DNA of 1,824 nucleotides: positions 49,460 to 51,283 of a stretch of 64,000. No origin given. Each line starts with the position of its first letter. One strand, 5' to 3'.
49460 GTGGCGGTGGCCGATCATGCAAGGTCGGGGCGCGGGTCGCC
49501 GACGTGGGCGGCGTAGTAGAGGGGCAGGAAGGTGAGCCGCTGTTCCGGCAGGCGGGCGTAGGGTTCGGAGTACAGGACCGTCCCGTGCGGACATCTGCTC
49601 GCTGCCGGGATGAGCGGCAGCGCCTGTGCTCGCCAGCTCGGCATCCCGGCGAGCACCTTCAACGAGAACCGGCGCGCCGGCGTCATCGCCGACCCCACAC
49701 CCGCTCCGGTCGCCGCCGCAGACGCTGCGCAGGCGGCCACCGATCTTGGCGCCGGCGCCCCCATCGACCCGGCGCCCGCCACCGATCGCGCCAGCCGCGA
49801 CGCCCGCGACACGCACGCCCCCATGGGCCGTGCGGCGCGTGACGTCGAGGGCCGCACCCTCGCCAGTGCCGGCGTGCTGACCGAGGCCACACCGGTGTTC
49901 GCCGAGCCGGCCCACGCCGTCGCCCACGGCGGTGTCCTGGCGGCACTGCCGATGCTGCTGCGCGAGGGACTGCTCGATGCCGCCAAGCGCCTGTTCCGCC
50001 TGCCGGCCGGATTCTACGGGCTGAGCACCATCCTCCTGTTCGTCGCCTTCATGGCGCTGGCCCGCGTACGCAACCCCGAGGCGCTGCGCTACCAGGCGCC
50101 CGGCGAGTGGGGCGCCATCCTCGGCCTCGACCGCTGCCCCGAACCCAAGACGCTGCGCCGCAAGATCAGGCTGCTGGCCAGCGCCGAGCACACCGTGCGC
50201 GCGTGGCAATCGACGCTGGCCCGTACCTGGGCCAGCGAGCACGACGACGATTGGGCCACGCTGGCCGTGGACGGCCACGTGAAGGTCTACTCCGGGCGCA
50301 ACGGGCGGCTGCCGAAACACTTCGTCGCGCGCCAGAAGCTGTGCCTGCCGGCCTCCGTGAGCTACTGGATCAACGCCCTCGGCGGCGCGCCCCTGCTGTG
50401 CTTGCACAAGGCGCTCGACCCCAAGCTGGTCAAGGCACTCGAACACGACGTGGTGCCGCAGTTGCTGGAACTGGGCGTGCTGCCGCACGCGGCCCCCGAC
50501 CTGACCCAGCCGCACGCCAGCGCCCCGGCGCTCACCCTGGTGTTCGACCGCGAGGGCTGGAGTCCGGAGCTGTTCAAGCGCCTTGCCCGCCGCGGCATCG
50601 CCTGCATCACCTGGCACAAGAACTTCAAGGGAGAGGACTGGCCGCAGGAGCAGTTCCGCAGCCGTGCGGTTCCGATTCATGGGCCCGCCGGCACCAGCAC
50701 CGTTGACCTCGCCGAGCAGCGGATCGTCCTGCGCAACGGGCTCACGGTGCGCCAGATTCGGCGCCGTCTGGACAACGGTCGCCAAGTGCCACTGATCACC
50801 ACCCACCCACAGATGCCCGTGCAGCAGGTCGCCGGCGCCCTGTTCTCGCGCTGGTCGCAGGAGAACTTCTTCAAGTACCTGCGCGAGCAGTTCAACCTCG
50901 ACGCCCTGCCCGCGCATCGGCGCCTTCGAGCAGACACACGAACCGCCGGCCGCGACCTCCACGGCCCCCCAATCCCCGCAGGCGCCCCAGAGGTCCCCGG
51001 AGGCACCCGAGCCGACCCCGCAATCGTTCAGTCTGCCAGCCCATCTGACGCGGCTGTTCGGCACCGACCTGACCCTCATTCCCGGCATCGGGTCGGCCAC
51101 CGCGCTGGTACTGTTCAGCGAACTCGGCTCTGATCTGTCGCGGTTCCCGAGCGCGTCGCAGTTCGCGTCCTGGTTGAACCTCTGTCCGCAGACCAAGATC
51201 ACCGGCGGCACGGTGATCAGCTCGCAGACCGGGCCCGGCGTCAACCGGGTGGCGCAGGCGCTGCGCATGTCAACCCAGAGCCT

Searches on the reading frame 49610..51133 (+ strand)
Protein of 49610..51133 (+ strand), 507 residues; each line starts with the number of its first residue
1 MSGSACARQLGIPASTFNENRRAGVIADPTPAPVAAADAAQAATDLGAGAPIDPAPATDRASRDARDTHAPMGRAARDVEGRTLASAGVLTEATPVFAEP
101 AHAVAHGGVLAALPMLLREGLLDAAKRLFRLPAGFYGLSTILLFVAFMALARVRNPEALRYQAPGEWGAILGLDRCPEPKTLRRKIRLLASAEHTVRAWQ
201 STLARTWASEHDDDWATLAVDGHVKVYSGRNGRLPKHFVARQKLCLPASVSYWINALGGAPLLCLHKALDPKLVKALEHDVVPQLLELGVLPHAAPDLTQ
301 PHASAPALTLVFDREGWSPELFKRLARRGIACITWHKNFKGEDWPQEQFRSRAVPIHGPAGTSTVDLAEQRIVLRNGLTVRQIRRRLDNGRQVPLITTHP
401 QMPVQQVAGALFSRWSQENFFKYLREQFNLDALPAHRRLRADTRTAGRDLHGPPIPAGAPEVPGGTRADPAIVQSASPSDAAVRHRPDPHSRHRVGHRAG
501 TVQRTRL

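Call 48: search_protein_families(library=pfam, proteins=[window:49610-51133:+], max_evalue=0.01)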
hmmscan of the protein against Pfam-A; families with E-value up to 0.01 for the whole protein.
window:49610-51133:+ (507 aa): 1 family
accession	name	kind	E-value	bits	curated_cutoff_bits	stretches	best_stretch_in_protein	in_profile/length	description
PF21804.3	Transposase_29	-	6e-73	246.4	27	1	81-433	9-357/562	Transposase protein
